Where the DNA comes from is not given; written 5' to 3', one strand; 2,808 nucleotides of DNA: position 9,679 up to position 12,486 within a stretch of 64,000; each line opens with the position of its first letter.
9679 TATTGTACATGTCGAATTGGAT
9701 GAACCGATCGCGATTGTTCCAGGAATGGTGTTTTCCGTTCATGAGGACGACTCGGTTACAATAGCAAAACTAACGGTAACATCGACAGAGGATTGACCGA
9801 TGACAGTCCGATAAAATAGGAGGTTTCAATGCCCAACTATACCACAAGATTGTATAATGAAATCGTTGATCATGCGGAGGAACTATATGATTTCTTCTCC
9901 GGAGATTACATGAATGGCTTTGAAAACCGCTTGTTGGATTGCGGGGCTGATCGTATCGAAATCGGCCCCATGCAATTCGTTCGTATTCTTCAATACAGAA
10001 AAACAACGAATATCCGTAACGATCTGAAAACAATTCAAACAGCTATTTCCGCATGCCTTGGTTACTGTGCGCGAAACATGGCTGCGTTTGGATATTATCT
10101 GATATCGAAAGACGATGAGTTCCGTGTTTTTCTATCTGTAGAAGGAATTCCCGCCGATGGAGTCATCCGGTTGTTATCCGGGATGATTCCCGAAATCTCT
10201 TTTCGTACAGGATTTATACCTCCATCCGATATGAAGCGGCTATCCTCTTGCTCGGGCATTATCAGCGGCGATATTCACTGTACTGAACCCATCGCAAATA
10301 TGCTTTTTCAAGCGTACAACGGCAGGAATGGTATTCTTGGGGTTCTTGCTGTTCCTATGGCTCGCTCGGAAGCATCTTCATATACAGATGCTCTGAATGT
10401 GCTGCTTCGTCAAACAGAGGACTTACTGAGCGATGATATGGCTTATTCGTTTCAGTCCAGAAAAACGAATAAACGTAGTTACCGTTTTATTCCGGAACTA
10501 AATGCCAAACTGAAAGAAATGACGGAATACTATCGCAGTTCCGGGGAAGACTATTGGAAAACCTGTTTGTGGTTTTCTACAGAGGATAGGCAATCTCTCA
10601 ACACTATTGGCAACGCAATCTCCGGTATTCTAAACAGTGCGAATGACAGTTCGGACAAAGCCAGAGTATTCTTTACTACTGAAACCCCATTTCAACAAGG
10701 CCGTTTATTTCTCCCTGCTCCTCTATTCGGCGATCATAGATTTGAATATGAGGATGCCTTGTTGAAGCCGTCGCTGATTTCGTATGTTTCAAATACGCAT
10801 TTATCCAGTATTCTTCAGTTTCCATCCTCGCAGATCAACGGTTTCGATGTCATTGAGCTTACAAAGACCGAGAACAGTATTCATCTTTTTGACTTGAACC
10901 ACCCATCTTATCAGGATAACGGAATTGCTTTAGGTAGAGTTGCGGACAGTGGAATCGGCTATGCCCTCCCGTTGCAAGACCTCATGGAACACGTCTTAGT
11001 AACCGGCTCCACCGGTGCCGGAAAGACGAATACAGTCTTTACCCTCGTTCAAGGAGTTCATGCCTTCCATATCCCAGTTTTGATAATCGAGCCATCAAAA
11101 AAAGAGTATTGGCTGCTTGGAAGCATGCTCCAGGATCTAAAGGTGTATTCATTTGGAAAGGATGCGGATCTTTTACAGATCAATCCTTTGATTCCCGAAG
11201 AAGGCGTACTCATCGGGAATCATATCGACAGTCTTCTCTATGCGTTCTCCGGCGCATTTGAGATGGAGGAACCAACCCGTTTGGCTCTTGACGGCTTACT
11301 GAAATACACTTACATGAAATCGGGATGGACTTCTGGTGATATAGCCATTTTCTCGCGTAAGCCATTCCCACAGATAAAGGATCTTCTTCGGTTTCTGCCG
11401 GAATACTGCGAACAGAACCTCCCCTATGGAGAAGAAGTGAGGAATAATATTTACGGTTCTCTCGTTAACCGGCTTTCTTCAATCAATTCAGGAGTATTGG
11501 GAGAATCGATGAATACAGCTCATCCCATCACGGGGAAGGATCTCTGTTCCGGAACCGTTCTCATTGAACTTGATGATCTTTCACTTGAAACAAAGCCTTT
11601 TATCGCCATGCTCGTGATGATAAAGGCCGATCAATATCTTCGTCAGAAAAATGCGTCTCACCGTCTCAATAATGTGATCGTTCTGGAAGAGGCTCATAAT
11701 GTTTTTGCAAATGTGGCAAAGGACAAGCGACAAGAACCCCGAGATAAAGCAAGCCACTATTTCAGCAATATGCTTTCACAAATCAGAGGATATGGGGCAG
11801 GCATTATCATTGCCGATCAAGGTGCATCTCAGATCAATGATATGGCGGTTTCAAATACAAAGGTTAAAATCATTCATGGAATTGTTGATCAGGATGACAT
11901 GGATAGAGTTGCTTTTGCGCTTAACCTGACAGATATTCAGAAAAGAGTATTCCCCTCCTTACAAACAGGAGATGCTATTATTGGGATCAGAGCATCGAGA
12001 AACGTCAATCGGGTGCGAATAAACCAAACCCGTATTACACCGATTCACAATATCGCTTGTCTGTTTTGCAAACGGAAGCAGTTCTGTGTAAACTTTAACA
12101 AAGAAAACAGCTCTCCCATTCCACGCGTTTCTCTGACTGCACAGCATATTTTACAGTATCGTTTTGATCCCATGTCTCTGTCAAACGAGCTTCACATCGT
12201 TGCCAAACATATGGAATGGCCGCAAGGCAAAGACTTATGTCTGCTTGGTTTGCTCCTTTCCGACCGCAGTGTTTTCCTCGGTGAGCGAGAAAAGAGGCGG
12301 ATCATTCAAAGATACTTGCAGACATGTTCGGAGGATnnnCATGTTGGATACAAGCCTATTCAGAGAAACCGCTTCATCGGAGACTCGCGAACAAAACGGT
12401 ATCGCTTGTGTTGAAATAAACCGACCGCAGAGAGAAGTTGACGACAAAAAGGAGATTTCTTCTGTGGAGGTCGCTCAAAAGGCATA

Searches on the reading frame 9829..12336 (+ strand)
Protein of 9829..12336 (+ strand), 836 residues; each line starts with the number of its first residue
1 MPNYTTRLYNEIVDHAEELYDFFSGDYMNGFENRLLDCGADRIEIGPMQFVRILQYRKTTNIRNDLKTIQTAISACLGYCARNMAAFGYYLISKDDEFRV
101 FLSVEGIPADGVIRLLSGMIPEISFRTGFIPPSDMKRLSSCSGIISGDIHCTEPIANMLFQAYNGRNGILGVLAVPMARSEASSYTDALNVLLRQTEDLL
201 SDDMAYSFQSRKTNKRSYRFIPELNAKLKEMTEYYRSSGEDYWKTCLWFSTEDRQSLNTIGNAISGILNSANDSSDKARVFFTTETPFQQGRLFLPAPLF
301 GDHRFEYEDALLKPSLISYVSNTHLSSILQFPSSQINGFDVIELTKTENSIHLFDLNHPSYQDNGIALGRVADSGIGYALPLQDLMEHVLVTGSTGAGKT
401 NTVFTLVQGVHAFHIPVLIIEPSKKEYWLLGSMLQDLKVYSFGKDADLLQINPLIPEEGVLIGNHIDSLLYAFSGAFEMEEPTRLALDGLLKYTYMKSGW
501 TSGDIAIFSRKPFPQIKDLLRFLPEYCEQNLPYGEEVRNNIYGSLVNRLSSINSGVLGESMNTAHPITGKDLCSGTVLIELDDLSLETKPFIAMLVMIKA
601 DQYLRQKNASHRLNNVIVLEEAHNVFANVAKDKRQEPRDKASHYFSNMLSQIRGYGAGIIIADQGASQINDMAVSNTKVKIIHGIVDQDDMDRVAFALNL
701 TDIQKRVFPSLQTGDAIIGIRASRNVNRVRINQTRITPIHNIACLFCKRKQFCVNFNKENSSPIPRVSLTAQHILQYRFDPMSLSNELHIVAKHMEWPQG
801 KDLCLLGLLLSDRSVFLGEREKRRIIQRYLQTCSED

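Call 6: search_protein_families(library=pfam, proteins=[window:9829-12336:+], max_evalue=0.01)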
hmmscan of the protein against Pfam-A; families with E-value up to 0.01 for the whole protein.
window:9829-12336:+ (836 aa): 2 families
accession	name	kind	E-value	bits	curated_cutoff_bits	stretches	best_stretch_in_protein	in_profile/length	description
PF01935.23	DUF87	-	3.8e-07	30.9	23.2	1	367-453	2-89/220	Helicase HerA, central domain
PF01580.24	FtsK_SpoIIIE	-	0.0004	20.3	24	1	360-414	14-67/221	FtsK/SpoIIIE family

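Call 7: search_protein_families(library=padloc, proteins=[window:9829-12336:+], max_evalue=0.01)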
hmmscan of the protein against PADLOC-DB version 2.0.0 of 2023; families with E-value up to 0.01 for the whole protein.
window:9829-12336:+ (836 aa): 12 families
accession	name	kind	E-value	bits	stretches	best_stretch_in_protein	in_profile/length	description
PDLC04097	HerA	-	9.1e-13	45.7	1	574-733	432-594/618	-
PDLC04140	mad8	-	3.3e-12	44.6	1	385-732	26-300/314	mads_8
PDLC04105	HerA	-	7.7e-12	42.5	2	610-738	415-542/576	-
PDLC04098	HerA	-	1.1e-10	38.7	1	592-718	506-633/686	-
PDLC04106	HerA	-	1.2e-10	38.6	1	596-746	494-643/667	-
PDLC04102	HerA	-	5.5e-08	29.6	1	600-738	491-626/654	-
PDLC04103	HerA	-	9.3e-08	28.8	1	604-741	431-566/579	-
PDLC01055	HerA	-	1.2e-07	28.9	1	379-410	150-181/532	Type III coevolved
PDLC02185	HerA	-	1.8e-07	28.3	1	578-738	410-568/585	-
PDLC04100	HerA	-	8.6e-07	26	1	578-733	404-557/580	-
PDLC04104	HerA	-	0.00063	16.6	1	609-740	215-345/379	-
PDLC02188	HerA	-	0.00082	16.3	0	610-738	424-549/578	-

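Call 49: search_protein_families(library=ncbifam, proteins=[window:9829-12336:+], max_evalue=0.001)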
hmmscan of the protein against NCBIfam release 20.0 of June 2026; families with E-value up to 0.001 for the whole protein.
window:9829-12336:+ (836 aa): 7 families
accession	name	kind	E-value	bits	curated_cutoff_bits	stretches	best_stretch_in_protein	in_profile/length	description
NF053655.1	CedD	equivalog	9e-20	70.8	600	2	595-723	404-517/527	DNA-translocating ATPase CedD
NF033849.1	ser_rich_anae_1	subfamily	1.8e-10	38.8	650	1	602-698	1002-1103/1163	serine-rich protein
NF040937.1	HerA_Thermprot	equivalog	8.1e-09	34.4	800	1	599-718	335-448/487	DNA double-strand break repair helicase HerA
NF042943.1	HerA_antiphage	equivalog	1.7e-07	30.2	800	0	577-718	396-536/566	anti-phage-associated helicase HerA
NF045975.1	VirB4_plasma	equivalog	6.6e-06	24.1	590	1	390-626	519-772/894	Mbov_0397 family ICE element conjugal transfer ATPase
NF040819.1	helicase_HerA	equivalog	9.2e-05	21.1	970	0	614-699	403-481/561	DNA double-strand break repair helicase HerA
NF041447.1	TrbC_conju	equivalog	0.00053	18.5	800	0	368-407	111-150/685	F-type conjugative transfer protein TrbC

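Call 79: find_related_loci(query=A9, collection=metagenome_contigs, flank=10000)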
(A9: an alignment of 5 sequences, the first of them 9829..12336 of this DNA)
Query A9 (836 aa) in metagenome_contigs; peptide patterns used: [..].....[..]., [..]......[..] (x = any residue, [..] = any of these).
241 stretches matched a pattern; 9 encode a relative of the query (tblastn E <= 1e-3); 9 distinct loci.
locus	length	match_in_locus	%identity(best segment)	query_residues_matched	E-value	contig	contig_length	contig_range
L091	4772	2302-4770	100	1-823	0e+0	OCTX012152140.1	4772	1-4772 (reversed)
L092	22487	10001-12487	65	1-831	0e+0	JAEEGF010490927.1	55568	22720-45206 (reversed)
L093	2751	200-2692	55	1-831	0e+0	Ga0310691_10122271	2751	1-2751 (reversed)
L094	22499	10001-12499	50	1-835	0e+0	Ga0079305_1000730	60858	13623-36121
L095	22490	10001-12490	65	1-831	0e+0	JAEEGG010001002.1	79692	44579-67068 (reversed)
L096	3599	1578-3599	55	1-674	0e+0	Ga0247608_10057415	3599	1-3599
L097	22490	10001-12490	65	1-831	0e+0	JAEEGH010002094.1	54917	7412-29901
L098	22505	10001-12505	38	1-831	0e+0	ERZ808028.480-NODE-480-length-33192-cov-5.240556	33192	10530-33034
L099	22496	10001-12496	40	1-830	0e+0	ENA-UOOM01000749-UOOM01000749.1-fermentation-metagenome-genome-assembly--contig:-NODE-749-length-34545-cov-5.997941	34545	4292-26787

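Call 80: find_related_loci(query=A9, collection=viral_contigs, flank=10000)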
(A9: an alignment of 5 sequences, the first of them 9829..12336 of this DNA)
Query A9 (836 aa) in viral_contigs; peptide patterns used: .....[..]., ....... (x = any residue, [..] = any of these).
52 stretches matched a pattern, but none encodes a relative of the query by tblastn (E <= 1e-3).

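Call 91: search_dna_similar(query=window:9829-12336:+, collection=plasmids, mode=protein, max_evalue=1e-10, max_rows=10)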
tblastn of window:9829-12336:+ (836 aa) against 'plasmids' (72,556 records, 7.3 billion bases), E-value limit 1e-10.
Records with a match: 43; places in all: 45; records where one place covers at least 80% of the query: 0.
Best place of each record, by identity: <60% 43.
By first word of the organism name: Streptomyces 19; Lactococcus 5; Rhodococcus 2; Embleya 2; Ruminococcus 1; Exiguobacterium 1; Treponema 1; Bacillus 1; Nocardia 1; Nonomuraea 1; and 9 more.
By predicted mobility (MOB-suite, as given by PLSDB): non-mobilizable 24; mobilizable 13; conjugative 6.
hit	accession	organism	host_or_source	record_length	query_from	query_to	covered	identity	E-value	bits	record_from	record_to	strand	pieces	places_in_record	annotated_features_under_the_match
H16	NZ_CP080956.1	Rhodococcus opacus PD630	cell culture,environmental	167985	143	718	69%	26.9%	2e-49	197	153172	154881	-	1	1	DUF87 domain-containing protein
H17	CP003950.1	Rhodococcus opacus PD630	-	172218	143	718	69%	26.9%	2e-49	197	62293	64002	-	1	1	hypothetical protein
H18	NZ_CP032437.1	Lactococcus cremoris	Dairy Fermentation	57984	138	718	69%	24.6%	9e-37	157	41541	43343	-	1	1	ATP-binding protein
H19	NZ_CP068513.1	Lactococcus cremoris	Whole organism,Dairy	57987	138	718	69%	24.6%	9e-37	157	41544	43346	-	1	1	ATP-binding protein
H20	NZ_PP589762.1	Lactococcus sp.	Bacterial culture,Dairy environment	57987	138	718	69%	24.6%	9e-37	157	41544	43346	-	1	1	ATP-binding protein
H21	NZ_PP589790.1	Lactococcus sp.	Bacterial culture,Dairy environment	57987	138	718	69%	24.6%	9e-37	157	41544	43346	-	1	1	ATP-binding protein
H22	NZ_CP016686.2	Lactococcus cremoris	Single cell,Dairy fermentation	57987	138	718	69%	24.6%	9e-37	157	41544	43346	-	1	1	ATP-binding protein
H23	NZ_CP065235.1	Streptomyces clavuligerus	cell culture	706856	274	718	53%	32.0%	3e-44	181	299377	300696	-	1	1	ATP-binding protein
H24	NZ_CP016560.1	Streptomyces clavuligerus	-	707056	274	718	53%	32.0%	3e-44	181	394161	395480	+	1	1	ATP-binding protein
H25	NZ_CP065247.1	Streptomyces clavuligerus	cell culture,lab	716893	274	718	53%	32.0%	3e-44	181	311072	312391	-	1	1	ATP-binding protein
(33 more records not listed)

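Call 93: get_annotated_region(hit=H18, flank=7000)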
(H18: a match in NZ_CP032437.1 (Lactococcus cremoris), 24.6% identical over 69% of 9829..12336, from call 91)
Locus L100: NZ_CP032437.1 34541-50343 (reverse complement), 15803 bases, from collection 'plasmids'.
description: Lactococcus cremoris strain B26 plasmid pB26B, complete sequence
organism: Lactococcus cremoris (NCBI taxid 1359)
taxonomy: Bacteria; Bacillota; Bacilli; Lactobacillales; Streptococcaceae; Lactococcus; Lactococcus cremoris
host: -; source: Dairy Fermentation; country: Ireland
typing (MOB-suite, as given by PLSDB): conjugative; replicon rep_cluster_633; relaxase MOB_Unknown; mating-pair formation MPF_T
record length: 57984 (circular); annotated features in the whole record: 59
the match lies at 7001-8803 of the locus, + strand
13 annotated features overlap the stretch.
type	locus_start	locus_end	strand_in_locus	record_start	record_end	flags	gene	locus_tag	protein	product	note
CDS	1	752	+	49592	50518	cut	-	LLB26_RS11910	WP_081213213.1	WYL domain-containing protein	-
CDS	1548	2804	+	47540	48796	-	-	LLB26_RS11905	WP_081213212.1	dynamin family protein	-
CDS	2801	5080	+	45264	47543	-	-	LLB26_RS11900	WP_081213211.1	dynamin family protein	-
CDS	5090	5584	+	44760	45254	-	-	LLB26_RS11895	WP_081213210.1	hypothetical protein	-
CDS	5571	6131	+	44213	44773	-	-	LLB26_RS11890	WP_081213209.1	hypothetical protein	-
CDS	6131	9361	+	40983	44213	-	-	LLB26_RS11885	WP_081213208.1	ATP-binding protein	-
CDS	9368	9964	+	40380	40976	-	-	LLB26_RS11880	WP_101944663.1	HNH endonuclease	-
CDS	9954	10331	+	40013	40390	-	-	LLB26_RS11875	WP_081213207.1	hypothetical protein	-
CDS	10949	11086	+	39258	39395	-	-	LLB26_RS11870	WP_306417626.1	type I toxin-antitoxin system Fst family toxin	-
CDS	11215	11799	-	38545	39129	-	-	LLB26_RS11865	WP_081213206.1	recombinase family protein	GO:0006310 - DNA recombination [Evidence IEA]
CDS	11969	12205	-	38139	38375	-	-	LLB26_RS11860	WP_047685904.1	hypothetical protein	-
CDS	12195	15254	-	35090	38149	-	-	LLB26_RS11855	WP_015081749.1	C47 family peptidase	GO:0006508 - proteolysis [Evidence IEA]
CDS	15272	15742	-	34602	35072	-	-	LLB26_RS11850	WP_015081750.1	hypothetical protein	-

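Call 94: get_annotated_region(hit=H16, flank=7000)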
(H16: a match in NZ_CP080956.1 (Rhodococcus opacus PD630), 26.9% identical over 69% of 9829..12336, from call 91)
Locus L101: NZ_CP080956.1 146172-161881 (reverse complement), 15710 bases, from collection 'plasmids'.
description: Rhodococcus opacus PD630 plasmid pRoPD630_2, complete sequence
organism: Rhodococcus opacus PD630 (NCBI taxid 543736)
taxonomy: Bacteria; Actinomycetota; Actinomycetes; Mycobacteriales; Nocardiaceae; Rhodococcus; Rhodococcus opacus; Rhodococcus opacus PD630
host: -; source: cell culture,environmental; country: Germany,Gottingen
typing (MOB-suite, as given by PLSDB): mobilizable; relaxase MOBP
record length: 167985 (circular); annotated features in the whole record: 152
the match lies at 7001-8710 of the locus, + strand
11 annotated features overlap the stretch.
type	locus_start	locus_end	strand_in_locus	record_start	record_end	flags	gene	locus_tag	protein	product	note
CDS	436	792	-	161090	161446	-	-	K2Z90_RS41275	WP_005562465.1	hypothetical protein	-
CDS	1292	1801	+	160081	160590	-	mobC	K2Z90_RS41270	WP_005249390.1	plasmid mobilization relaxosome protein MobC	-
CDS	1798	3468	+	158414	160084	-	-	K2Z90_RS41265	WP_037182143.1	relaxase/mobilization nuclease domain-containing protein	-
CDS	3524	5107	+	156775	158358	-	-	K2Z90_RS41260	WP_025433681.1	hypothetical protein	-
CDS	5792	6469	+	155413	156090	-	-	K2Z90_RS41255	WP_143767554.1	hypothetical protein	-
CDS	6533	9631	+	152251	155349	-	-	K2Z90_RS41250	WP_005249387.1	DUF87 domain-containing protein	-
CDS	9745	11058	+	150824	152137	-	-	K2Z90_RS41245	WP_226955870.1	hypothetical protein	-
CDS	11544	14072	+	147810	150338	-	-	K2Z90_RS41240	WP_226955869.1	hypothetical protein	-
CDS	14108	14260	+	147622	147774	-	-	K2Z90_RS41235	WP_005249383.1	hypothetical protein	-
CDS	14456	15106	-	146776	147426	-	-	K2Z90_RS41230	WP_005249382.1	DUF4913 domain-containing protein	-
CDS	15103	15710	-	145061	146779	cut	-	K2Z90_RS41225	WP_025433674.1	type IV secretory system conjugative DNA transfer family protein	-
